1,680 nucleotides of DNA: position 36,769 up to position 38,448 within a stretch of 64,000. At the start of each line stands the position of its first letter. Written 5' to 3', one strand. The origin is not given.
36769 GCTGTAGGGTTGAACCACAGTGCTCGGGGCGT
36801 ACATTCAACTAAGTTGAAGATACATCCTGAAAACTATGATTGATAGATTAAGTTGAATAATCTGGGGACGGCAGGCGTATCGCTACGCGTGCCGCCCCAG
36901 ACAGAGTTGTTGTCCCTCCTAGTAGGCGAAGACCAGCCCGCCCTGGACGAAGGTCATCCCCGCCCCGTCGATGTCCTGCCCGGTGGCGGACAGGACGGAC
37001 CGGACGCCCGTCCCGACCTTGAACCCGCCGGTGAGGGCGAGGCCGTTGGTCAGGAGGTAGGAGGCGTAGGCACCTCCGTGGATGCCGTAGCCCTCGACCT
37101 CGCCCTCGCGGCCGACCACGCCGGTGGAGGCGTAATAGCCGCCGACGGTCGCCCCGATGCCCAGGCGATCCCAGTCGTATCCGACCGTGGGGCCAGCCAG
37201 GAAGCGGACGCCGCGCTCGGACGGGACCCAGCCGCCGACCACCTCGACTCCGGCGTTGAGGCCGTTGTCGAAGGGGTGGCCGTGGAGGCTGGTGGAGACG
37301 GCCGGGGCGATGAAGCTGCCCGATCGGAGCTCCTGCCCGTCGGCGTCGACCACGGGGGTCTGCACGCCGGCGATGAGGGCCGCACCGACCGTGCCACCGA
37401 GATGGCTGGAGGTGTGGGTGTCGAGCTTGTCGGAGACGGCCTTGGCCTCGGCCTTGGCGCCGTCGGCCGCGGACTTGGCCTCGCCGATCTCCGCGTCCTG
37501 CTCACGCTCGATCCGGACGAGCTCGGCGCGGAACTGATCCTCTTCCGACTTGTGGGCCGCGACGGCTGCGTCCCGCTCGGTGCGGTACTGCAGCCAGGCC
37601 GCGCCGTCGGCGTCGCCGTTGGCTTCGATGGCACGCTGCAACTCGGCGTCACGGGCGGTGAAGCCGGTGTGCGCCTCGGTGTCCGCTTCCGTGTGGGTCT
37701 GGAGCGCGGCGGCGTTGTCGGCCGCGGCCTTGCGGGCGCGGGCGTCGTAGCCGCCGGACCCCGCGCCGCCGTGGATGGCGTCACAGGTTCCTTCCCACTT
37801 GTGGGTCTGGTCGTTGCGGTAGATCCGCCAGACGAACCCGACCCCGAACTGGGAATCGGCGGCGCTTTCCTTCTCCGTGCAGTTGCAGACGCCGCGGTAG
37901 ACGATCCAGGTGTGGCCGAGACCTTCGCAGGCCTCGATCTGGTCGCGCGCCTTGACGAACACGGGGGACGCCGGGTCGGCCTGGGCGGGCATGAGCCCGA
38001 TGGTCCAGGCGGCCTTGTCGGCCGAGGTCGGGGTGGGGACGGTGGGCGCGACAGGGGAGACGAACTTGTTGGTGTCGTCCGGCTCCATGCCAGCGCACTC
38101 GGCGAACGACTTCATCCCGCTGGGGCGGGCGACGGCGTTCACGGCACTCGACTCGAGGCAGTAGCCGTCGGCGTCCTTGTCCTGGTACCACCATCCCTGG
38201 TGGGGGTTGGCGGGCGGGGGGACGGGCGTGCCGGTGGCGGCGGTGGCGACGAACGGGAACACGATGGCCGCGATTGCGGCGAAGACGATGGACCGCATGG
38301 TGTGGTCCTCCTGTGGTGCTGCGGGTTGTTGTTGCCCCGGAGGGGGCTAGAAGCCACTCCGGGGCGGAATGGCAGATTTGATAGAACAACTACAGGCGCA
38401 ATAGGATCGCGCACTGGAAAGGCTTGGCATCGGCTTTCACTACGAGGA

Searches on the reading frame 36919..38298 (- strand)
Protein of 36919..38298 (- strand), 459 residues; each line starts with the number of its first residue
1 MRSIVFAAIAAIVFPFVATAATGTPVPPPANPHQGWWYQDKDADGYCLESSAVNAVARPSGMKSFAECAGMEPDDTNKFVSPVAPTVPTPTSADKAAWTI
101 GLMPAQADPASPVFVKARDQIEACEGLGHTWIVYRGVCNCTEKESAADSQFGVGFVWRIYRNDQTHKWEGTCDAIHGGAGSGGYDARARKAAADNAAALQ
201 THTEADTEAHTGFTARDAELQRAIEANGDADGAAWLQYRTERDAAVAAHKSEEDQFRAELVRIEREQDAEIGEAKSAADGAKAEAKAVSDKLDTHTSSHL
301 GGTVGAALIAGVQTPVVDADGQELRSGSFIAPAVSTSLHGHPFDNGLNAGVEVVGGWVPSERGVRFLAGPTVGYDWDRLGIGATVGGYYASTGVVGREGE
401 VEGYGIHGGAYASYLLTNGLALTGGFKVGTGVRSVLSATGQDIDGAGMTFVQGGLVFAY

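Call 8: search_protein_families(library=pfam, proteins=[window:36919-38298:-], max_evalue=0.01)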
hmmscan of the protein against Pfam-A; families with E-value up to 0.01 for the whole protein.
window:36919-38298:- (459 aa): 0 families

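Call 9: search_protein_families(library=ncbifam, proteins=[window:36919-38298:-], max_evalue=0.01)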
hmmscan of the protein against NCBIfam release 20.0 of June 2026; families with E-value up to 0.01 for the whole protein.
window:36919-38298:- (459 aa): 0 families

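Call 40: find_encoding_contigs(protein=window:36919-38298:-, flank=10000, max_places=10)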
Protein window:36919-38298:- (459 aa): 2 contigs read that carry it; 2 places shown.
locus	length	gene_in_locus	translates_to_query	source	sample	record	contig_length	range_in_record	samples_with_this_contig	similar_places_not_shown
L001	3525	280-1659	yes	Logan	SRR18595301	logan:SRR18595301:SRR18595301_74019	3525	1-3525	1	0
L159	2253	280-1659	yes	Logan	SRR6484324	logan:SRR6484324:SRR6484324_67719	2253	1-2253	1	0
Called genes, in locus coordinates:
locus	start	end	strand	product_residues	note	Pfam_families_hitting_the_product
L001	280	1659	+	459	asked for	-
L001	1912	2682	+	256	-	PF11617:Cu-binding_MopE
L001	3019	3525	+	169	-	?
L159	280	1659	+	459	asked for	-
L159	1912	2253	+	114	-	?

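Call 60: search_solved_structures(query=window:36919-38298:-, max_evalue=1)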
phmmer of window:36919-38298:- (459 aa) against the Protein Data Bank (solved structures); distinct sequences matched with E-value up to 1: 0.
